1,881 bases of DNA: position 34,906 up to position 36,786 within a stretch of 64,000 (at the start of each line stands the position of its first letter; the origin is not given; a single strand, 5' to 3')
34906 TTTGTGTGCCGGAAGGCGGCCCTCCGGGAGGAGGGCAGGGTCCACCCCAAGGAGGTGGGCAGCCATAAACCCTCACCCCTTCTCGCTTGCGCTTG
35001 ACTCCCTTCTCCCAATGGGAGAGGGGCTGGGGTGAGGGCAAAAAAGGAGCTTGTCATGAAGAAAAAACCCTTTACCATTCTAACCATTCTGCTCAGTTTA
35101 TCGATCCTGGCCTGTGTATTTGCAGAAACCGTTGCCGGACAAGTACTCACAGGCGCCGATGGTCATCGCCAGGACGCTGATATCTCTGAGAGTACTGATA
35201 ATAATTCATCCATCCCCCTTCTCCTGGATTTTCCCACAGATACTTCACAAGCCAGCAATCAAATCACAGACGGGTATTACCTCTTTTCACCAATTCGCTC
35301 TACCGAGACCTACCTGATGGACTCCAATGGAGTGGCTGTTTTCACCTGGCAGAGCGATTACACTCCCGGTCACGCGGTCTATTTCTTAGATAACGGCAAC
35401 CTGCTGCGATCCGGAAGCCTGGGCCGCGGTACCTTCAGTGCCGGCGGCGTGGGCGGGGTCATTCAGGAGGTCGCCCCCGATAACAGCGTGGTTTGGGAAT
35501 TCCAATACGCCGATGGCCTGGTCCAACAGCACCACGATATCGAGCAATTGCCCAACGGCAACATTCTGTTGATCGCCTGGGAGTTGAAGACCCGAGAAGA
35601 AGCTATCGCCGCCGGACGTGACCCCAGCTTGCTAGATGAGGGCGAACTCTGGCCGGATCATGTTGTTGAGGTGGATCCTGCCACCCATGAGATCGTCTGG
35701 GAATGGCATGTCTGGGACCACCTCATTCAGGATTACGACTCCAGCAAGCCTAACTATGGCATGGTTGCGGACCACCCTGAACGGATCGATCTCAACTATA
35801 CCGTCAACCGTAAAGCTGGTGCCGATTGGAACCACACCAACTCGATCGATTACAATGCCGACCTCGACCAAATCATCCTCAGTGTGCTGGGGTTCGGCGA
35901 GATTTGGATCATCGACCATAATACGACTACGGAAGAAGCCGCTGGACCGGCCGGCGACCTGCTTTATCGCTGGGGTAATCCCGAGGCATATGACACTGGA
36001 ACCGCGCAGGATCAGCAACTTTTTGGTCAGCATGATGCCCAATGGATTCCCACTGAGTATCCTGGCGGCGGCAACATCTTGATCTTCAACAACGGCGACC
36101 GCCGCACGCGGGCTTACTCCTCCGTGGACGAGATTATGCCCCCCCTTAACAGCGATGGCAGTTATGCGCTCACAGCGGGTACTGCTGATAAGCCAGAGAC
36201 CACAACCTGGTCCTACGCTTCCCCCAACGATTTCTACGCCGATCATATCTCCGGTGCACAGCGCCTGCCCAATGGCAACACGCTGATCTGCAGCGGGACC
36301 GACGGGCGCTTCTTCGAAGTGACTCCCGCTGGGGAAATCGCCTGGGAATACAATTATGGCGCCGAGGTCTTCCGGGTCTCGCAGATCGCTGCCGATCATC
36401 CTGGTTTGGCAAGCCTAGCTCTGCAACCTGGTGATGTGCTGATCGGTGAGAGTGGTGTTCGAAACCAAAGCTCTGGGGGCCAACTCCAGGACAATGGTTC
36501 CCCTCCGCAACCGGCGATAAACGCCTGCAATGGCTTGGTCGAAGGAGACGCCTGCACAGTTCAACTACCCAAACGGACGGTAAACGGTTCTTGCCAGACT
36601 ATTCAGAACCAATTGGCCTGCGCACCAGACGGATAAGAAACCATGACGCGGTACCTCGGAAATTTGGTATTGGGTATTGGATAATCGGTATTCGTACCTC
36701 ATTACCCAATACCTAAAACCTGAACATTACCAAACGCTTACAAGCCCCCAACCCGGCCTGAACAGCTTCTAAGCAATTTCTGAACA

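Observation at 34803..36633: Unnamed ~40-aa four-cysteine module tagging the C-termini of two secreted proteins and embedded in the GT39 enzyme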

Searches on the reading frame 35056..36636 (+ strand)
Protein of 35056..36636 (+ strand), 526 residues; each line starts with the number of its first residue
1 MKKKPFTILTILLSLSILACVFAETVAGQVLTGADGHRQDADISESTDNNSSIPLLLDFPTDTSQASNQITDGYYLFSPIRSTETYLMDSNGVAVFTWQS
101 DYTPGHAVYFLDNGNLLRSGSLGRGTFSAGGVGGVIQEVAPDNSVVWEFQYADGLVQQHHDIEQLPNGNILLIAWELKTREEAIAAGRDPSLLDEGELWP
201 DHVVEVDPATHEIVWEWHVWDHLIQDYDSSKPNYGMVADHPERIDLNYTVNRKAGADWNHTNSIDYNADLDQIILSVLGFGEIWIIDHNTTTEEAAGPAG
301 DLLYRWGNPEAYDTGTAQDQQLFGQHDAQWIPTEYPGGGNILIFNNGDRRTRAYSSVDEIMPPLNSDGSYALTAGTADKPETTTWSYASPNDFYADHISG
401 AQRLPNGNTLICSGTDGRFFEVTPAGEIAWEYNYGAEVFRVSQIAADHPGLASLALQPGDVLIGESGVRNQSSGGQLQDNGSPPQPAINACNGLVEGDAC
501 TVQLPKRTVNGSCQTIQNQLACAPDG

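Call 10: search_protein_families(library=pfam, proteins=[window:35056-36636:+], max_evalue=1)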
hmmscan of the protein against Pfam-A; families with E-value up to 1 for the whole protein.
window:35056-36636:+ (526 aa): 3 families
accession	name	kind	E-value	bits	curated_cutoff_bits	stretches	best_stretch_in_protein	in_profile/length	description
PF05935.17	Arylsulfotrans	-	2.7e-26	92.9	24.2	1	64-424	6-343/374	Arylsulfotransferase (ASST)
PF14269.12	Arylsulfotran_2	-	1.4e-10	41.5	27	1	157-435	58-301/301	Arylsulfotransferase (ASST)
PF25485.1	DUF7908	-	0.11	13.2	27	0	367-422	63-114/134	Domain of unknown function (DUF7908)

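Call 13: search_protein_families(library=ncbifam, proteins=[window:35056-36636:+], max_evalue=1)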
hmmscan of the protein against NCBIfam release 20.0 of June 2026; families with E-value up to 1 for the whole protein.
window:35056-36636:+ (526 aa): 0 families

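Call 16: find_encoding_contigs(protein=window:35056-36636:+, flank=10000, max_places=6)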
Protein window:35056-36636:+ (526 aa): 15 contigs read that carry it; 6 places shown.
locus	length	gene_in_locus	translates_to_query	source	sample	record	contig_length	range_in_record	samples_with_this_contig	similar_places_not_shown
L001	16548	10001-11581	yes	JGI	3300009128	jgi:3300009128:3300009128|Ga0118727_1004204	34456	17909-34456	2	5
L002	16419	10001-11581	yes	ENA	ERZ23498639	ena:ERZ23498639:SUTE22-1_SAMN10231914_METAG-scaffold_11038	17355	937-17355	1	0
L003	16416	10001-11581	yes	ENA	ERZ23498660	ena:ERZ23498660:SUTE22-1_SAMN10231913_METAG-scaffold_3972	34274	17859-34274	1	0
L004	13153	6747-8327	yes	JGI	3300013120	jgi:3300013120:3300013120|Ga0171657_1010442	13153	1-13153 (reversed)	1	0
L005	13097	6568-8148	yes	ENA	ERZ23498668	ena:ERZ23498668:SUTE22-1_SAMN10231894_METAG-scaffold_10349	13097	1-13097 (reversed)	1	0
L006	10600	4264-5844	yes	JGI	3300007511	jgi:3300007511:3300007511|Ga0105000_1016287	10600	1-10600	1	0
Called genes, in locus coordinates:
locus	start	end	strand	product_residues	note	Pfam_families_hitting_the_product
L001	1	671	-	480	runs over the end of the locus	PF00155:Aminotran_1_2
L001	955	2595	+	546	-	-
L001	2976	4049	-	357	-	PF01545:Cation_efflux, PF16916:ZT_dimer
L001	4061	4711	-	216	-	PF01209:Ubie_methyltran, PF02353:CMAS, PF13489:Methyltransf_23, PF01135:PCMT, PF05175:MTS, PF13847:Methyltransf_31, PF08241:Methyltransf_11, PF08242:Methyltransf_12, +4 more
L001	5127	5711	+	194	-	PF00440:TetR_N, PF14278:TetR_C_8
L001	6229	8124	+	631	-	PF16177:ACAS_N, PF00501:AMP-binding, PF13193:AMP-binding_C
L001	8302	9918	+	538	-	PF07603:Lcl_C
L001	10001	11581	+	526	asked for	PF05935:Arylsulfotrans, PF14269:Arylsulfotran_2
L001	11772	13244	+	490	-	PF16158:N_BRCA1_IG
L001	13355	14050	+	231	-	PF00072:Response_reg, PF00486:Trans_reg_C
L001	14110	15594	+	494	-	PF00672:HAMP, PF00512:HisKA, PF02518:HATPase_c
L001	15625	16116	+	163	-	-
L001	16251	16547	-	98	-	?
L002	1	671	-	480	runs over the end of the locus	PF00155:Aminotran_1_2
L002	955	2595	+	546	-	-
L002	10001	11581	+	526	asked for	PF05935:Arylsulfotrans, PF14269:Arylsulfotran_2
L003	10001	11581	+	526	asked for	PF05935:Arylsulfotrans, PF14269:Arylsulfotran_2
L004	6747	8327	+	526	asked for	PF05935:Arylsulfotrans, PF14269:Arylsulfotran_2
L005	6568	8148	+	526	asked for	PF05935:Arylsulfotrans, PF14269:Arylsulfotran_2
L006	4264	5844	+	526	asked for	PF05935:Arylsulfotrans, PF14269:Arylsulfotran_2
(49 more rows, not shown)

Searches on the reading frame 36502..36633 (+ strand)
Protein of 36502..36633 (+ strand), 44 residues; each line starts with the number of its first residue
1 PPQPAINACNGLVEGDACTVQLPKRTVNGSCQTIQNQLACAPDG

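Call 10: search_protein_families(library=pfam, proteins=[window:36502-36633:+], max_evalue=1)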
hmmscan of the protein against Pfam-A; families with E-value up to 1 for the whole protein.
seq(44 aa): 0 families

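Call 13: search_protein_families(library=ncbifam, proteins=[window:36502-36633:+], max_evalue=1)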
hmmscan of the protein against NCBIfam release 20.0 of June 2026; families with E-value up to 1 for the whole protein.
seq(44 aa): 0 families

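Call 35: find_homologous_proteins(query=A2, max_evalue=0.001)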
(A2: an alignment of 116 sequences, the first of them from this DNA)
Query A2 (116 sequences) (44 aa, profile of the alignment): 14 proteins with E <= 0.001 among 156 candidates.
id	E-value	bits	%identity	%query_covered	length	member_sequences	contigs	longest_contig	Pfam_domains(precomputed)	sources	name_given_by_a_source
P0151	1.5e-15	74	43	95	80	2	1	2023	-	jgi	jgi:hypothetical protein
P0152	3.7e-15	73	33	98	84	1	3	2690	-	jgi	-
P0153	2.2e-13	68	44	98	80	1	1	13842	-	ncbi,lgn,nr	ncbi:MAG TPA: hypothetical protein VFP84_33195 [Kofleriaceae bacterium]|nr:hypothetical protein [Kof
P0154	8.0e-13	66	41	95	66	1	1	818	-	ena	-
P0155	2.2e-11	61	53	73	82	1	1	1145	-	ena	-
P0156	4.6e-10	57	41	98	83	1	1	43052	-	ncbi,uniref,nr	ncbi:hypothetical protein ENSA5_13670 [Enhygromyxa salina]|uniref:Uncharacterized protein n=1 Tax=En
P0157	8.3e-10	56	46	98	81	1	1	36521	-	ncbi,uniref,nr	ncbi:hypothetical protein [Enhygromyxa salina]|uniref:Secreted protein n=1 Tax=Enhygromyxa salina Ta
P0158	4.5e-9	54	36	98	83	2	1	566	-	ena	-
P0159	3.6e-8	51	34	98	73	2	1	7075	-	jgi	jgi:hypothetical protein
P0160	1.0e-7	49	32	95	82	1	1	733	-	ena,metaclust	metaclust:\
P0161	1.1e-7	49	35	95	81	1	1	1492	-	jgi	-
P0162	8.5e-6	43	37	66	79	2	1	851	-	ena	-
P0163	6.3e-5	41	39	70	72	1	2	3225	-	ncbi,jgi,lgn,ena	jgi:hypothetical protein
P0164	9.9e-4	37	50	50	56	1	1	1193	-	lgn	-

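Call 52: predict_structure(alignment_id=A2)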
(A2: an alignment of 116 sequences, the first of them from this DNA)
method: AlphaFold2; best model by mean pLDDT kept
length: 44 residues; sequences in the alignment: 116
mean_pLDDT: 89.6   pTM: 0.63
mean pLDDT of the five models: 89.6, 88.4, 88.1, 87.9, 87.8
residues with pLDDT >= 90: 27; 70-90: 15; 50-70: 2; < 50: 0
segments of 3 or more residues with pLDDT < 50: none
pLDDT, mean of each block of 10 residues (from residue 1): 87 93 89 92 81
secondary structure, 60 per line:
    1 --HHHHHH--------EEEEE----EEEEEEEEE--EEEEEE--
elements in order: H3-8 E17-21 E26-34 E37-42

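Call 55: search_protein_families(library=pfam, alignment_id=A2, max_evalue=1)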
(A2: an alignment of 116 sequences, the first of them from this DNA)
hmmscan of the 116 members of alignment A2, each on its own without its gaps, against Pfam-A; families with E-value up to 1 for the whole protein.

A. member 1, seq(44 aa): 0 families

B. families by the number of members that match (of 116 scanned): 15 families
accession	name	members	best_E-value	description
PF24155.1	DUF7406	2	0.0044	Domain of unknown function (DUF7406)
PF18345.7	zf_CCCH_4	2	0.015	Zinc finger domain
PF07171.17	MlrC_C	1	0.015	MlrC C-terminus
PF04225.17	LysM_OapA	1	0.053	Opacity-associated protein A LysM-like domain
PF24973.1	EGF_LMN_ATRN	1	0.058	Laminin/attractin EGF domain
PF04098.21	Rad52_Rad22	1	0.058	Rad52/22 family double-strand break repair protein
PF11420.13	Subtilosin_A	1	0.059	Bacteriocin subtilosin A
PF01272.25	GreA_GreB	1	0.067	Transcription elongation factor, GreA/GreB, C-term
PF05248.17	Adeno_E3A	1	0.067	Adenovirus E3A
PF10886.13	DUF2685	1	0.068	Protein of unknown function (DUF2685)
PF10868.14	Defensin_like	1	0.074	Cysteine-rich antifungal protein 2, defensin-like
PF02918.20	Pertussis_S2S3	1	0.11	Pertussis toxin, subunit 2 and 3, C-terminal domain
PF21683.3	GpP-like_1st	1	0.24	Mu phage baseplate assembly protein GpP-like, N-terminal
PF04565.21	RNA_pol_Rpb2_3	1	0.25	RNA polymerase Rpb2, domain 3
PF14416.11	PMR5N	1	0.82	PMR5 N terminal Domain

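Call 57: search_solved_structures(query=A2, max_evalue=10, show_alignments=3)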
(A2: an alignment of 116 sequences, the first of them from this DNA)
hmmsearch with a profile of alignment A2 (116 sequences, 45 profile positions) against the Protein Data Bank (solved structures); distinct sequences matched with E-value up to 10: 1.
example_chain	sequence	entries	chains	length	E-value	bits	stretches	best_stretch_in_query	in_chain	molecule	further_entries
7yoa_A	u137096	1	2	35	5.5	10.2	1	24-43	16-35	Alpha-defensin 14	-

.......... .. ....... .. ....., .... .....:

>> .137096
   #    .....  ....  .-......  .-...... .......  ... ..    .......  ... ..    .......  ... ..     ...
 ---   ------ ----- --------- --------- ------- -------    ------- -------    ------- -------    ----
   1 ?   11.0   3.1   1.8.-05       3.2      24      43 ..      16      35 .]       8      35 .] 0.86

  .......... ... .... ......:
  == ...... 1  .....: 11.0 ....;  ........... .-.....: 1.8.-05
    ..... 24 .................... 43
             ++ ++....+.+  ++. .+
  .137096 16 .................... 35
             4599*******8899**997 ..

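Call 70: fold_search(model_id=the predicted structure, library=pdb)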
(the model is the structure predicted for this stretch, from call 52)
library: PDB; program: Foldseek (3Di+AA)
matches with E <= 10: 142; with E <= 0.001: 0
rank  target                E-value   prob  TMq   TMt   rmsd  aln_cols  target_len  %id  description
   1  8rp9_MODEL_1_A        3.6e-01  0.90  0.65  0.57   2.7        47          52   21  Solution structure of the antifungal protein NFAP2 (released 2025-07-23)
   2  2cia_A                8.6e-01  0.12  0.29  0.15  10.2        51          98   18  human nck2 sh2-domain in complex with a decaphosphopeptide from translocated intimin receptor (tir) of epec (released 2006-04-24)
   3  1opk                  2.0e+00  0.09  0.30  0.05   6.2        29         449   10  Structural basis for the auto-inhibition of c-Abl tyrosine kinase (released 2003-04-08)
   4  3k2m_B                2.2e+00  0.08  0.31  0.16   6.2        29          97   10  Crystal Structure of Monobody HA4/Abl1 SH2 Domain Complex (released 2010-03-31)
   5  1opl_A                2.2e+00  0.08  0.30  0.05   6.2        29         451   10  Structural basis for the auto-inhibition of c-Abl tyrosine kinase (released 2003-04-08)
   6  5mo4                  2.2e+00  0.06  0.30  0.05  10.9        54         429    9  ABL1 kinase (T334I_D382N) in complex with asciminib and nilotinib (released 2017-04-05)
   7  8hyn_A                2.2e+00  0.05  0.26  0.11   4.2        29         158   10  Bacterial STING from Riemerella anatipestifer (released 2024-01-10)
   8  9eg4_H                2.7e+00  0.20  0.55  0.30   5.5        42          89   19  Cryo-EM structure of the icosahedral capsid of LME-1 phage (released 2025-04-16)
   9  1v6z_B                2.8e+00  0.20  0.48  0.11   2.2        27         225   22  Crystal structure of TT1573 from Thermus thermophilus (released 2004-12-14)
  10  7t1l_B                2.8e+00  0.08  0.30  0.16   6.4        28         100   18  Crystal structure of a superbinder Fes SH2 domain (sFesS) in complex with a high affinity phosphopeptide (released 2022-08-24)
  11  3k2m_A                2.8e+00  0.06  0.30  0.16  10.8        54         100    9  Crystal Structure of Monobody HA4/Abl1 SH2 Domain Complex (released 2010-03-31)
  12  9f91_I                3.5e+00  0.11  0.45  0.34   3.7        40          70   15  Crystal structure of a designed Respiratory Syncytial Virus immunogen in complex with RSV90 fab (released 2025-05-21)
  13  9hvf_D                3.5e+00  0.08  0.40  0.05   8.1        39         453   10  Native human PPP1R15B-P-eIF2-eIF2B complex (released 2025-11-19)
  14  1opl_B                3.5e+00  0.06  0.30  0.05   6.2        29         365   10  Structural basis for the auto-inhibition of c-Abl tyrosine kinase (released 2003-04-08)
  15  2ci9_A                3.5e+00  0.05  0.29  0.15  10.1        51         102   14  Nck1 SH2-domain in complex with a dodecaphosphopeptide from EPEC protein Tir (released 2006-04-24)
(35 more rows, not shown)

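Call 96: search_protein_families(library=phrogs, proteins=[window:36502-36633:+], max_evalue=0.1)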
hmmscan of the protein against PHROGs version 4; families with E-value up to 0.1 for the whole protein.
seq(44 aa): 0 families

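Call 97: search_protein_families(library=padloc, proteins=[window:36502-36633:+], max_evalue=0.1)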
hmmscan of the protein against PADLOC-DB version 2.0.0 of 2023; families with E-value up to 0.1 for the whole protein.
seq(44 aa): 0 families
